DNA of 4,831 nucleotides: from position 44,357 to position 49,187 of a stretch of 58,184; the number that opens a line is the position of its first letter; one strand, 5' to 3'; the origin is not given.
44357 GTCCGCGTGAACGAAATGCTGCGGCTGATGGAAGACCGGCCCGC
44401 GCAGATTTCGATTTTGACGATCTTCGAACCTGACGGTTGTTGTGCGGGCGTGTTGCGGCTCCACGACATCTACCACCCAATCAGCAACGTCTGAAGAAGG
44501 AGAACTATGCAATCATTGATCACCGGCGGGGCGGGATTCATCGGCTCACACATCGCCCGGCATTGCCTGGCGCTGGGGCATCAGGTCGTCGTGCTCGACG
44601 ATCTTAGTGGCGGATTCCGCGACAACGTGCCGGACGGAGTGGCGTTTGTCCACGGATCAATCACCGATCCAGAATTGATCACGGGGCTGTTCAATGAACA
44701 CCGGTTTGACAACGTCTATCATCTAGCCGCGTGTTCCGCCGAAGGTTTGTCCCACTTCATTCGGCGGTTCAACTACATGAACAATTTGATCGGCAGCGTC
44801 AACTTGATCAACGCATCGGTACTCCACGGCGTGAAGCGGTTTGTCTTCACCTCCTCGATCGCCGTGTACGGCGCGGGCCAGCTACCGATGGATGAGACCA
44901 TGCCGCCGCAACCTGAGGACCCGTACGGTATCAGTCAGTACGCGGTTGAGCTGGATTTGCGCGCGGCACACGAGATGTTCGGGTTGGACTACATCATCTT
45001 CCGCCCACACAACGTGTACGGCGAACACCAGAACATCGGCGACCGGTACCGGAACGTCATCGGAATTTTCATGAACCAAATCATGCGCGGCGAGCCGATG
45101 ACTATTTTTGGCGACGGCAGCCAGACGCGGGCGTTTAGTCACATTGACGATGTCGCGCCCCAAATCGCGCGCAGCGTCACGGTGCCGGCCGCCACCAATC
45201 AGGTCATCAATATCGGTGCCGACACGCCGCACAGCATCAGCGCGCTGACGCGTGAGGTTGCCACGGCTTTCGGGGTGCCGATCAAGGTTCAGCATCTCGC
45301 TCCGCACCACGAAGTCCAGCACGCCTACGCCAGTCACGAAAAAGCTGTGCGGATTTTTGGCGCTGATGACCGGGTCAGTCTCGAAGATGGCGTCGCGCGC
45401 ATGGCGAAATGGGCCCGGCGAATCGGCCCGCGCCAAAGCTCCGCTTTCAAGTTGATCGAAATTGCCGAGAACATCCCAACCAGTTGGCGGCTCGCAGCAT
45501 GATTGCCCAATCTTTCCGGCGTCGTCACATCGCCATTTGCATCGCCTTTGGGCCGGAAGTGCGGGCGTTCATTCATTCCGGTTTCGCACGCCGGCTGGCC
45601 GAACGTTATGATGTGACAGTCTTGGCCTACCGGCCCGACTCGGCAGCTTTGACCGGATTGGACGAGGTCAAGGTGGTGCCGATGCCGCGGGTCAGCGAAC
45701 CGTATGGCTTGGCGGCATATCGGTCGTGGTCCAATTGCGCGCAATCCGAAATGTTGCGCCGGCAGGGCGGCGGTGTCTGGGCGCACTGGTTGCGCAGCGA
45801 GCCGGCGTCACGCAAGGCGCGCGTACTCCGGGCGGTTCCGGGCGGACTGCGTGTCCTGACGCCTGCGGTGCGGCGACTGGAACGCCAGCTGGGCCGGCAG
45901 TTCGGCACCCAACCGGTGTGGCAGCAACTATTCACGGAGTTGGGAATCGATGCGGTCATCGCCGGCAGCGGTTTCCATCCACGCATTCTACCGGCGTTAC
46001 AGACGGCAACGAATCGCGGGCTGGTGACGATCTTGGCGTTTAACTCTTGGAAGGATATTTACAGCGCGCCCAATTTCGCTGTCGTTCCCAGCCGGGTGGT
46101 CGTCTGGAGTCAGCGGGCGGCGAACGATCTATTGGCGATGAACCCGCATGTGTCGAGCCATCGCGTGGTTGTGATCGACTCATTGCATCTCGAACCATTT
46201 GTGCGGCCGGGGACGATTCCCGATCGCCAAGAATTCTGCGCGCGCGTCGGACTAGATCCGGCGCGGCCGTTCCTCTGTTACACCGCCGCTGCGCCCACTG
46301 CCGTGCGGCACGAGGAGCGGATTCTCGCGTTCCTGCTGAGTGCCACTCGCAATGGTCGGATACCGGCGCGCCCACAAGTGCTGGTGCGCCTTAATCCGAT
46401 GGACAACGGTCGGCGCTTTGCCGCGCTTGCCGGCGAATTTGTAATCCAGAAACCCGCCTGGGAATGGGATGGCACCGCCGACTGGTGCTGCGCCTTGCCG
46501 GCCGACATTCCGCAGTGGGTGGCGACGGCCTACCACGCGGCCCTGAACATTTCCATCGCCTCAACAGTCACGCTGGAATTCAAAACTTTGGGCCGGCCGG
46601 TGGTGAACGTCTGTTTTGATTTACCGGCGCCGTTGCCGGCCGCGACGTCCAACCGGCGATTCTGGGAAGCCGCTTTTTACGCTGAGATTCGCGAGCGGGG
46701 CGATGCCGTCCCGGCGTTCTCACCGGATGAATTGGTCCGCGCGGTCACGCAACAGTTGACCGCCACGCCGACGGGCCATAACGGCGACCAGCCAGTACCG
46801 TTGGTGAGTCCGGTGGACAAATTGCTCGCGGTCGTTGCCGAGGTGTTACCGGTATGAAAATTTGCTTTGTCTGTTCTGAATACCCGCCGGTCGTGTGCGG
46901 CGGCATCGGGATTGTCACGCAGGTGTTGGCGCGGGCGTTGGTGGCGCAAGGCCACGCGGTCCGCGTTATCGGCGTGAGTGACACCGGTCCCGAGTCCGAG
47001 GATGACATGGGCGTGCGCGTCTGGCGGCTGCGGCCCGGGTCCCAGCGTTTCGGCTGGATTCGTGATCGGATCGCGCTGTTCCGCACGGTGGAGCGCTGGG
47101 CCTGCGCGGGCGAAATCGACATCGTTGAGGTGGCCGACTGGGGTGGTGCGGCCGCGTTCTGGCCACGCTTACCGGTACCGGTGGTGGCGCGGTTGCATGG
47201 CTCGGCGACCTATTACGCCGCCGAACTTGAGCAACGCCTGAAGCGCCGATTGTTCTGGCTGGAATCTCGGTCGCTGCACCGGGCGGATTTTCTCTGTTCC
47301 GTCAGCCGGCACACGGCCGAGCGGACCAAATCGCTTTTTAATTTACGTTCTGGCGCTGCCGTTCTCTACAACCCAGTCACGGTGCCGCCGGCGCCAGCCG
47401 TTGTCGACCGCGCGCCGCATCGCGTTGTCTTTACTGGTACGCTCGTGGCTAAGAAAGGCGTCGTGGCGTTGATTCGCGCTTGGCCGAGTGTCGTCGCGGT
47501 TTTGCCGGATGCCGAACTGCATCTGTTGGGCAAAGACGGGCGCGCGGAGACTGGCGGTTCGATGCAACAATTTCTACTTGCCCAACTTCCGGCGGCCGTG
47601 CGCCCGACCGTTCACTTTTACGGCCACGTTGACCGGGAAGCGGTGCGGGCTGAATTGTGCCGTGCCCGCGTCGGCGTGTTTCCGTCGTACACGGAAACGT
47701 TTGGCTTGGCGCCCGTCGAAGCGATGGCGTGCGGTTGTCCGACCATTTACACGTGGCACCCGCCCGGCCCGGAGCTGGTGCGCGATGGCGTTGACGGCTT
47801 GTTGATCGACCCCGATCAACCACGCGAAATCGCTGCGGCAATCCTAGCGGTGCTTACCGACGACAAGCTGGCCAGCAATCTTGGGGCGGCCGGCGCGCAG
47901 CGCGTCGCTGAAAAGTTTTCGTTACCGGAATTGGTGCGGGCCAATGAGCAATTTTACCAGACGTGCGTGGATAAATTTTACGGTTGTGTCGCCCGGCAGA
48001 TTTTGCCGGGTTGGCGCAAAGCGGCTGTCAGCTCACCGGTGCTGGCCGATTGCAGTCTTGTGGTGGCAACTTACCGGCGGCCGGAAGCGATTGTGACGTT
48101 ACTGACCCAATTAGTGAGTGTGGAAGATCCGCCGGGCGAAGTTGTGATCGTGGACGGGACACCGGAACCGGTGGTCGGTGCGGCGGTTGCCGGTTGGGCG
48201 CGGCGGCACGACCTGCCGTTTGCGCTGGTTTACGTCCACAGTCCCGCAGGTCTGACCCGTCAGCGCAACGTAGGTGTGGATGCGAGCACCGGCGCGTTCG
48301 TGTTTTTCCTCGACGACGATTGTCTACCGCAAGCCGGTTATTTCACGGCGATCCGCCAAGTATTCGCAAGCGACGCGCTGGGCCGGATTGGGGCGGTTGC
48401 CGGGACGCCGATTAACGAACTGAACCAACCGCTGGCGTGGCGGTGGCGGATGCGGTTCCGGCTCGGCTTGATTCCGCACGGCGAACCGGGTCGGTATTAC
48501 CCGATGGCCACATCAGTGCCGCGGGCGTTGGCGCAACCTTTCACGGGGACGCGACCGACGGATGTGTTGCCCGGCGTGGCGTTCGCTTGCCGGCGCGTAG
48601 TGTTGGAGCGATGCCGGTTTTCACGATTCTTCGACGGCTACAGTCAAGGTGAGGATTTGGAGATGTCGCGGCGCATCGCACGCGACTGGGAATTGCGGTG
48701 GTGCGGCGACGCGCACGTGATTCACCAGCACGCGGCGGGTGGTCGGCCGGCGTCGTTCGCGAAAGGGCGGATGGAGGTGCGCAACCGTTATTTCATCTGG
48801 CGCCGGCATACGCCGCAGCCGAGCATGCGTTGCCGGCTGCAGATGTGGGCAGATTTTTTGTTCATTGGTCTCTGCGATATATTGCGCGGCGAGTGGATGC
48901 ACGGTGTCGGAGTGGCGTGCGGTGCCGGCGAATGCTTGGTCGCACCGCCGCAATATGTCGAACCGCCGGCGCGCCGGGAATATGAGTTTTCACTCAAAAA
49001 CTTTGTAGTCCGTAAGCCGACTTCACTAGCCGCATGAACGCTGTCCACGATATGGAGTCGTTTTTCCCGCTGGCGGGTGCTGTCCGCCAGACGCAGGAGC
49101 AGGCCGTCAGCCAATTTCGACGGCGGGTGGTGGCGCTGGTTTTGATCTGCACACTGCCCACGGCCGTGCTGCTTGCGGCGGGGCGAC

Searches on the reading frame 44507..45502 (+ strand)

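Call 44: search_protein_families(library=pfam, proteins=[window:44507-45502:+], max_evalue=0.001)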
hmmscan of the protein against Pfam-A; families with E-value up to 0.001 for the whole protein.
window:44507-45502:+ (331 aa): 8 families
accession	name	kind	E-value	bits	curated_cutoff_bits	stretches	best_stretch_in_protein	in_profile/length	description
PF01370.27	Epimerase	-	3.1e-55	187.6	20.9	1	4-237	2-240/240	NAD dependent epimerase/dehydratase family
PF16363.11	GDP_Man_Dehyd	-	2.3e-37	129.6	27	1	4-289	1-299/332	GDP-mannose 4,6 dehydratase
PF01073.25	3Beta_HSD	-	8e-12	45.2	22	1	4-177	1-188/280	3-beta hydroxysteroid dehydrogenase/isomerase family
PF02719.21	Polysacc_synt_2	-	1.7e-11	44.3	20.2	1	4-259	2-251/293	Polysaccharide biosynthesis protein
PF04321.23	RmlD_sub_bind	-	1.7e-11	44.2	27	1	1-246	1-222/287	RmlD substrate binding domain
PF13460.12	NAD_binding_10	-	4e-09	37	27.2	1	7-171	1-147/184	NAD(P)H-binding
PF05368.20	NmrA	-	2.8e-05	24.3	27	1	4-117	6-107/298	NmrA-like family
PF07993.18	NAD_binding_4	-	5.1e-05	23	20.1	0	92-210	111-248/258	Male sterility protein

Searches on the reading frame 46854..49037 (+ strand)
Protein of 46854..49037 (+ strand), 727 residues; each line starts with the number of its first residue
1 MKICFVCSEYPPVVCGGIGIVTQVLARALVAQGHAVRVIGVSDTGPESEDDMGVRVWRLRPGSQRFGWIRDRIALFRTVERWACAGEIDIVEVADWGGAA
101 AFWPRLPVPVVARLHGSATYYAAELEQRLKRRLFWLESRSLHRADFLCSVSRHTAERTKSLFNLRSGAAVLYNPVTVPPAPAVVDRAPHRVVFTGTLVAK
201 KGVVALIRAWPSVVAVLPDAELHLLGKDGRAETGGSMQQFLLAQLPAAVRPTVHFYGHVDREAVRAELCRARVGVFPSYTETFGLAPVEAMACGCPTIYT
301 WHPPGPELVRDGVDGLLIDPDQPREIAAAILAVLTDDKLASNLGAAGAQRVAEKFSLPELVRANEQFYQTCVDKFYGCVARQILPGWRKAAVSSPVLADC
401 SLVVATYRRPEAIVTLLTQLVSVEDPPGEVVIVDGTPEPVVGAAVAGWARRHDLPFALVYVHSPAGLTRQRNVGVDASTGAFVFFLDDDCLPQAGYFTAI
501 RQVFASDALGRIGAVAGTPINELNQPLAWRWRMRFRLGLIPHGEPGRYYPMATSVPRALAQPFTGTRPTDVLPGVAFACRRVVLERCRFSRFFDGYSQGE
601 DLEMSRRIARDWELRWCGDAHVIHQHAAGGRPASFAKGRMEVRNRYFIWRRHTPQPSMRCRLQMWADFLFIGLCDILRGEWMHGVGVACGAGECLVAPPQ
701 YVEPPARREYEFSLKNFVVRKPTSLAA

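Call 44: search_protein_families(library=pfam, proteins=[window:46854-49037:+], max_evalue=0.001)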
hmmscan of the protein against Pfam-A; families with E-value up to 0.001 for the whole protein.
window:46854-49037:+ (727 aa): 9 families
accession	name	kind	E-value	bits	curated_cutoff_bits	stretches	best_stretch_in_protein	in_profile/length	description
PF13692.12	Glyco_trans_1_4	-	2.5e-30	106.1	27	1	189-336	2-142/142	Glycosyl transferases group 1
PF00534.26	Glycos_transf_1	-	4.1e-30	105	26.4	1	190-349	17-171/172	Glycosyl transferases group 1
PF13439.12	Glyco_transf_4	-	5.2e-20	72.6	28.5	1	16-175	2-166/170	Glycosyltransferase Family 4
PF13579.12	Glyco_trans_4_4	-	1.5e-18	68.1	29.7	1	16-160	1-144/158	Glycosyl transferase 4-like domain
PF20706.3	GT4-conflict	-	8.7e-12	45.1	26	1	141-298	144-309/385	Family 4 Glycosyltransferase in conflict systems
PF00535.33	Glycos_transf_2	-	2e-10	41.3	23.3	1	401-530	1-130/168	Glycosyl transferase family 2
PF08323.17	Glyco_transf_5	-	6.1e-07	29.8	22.7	1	2-41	1-41/239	Starch synthase catalytic domain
PF13641.12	Glyco_tranf_2_3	-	1.1e-06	29.3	27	1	399-625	2-212/230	Glycosyltransferase like family 2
PF13524.12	Glyco_trans_1_2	-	4.1e-06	27.2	25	1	248-356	27-134/144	Glycosyl transferase-like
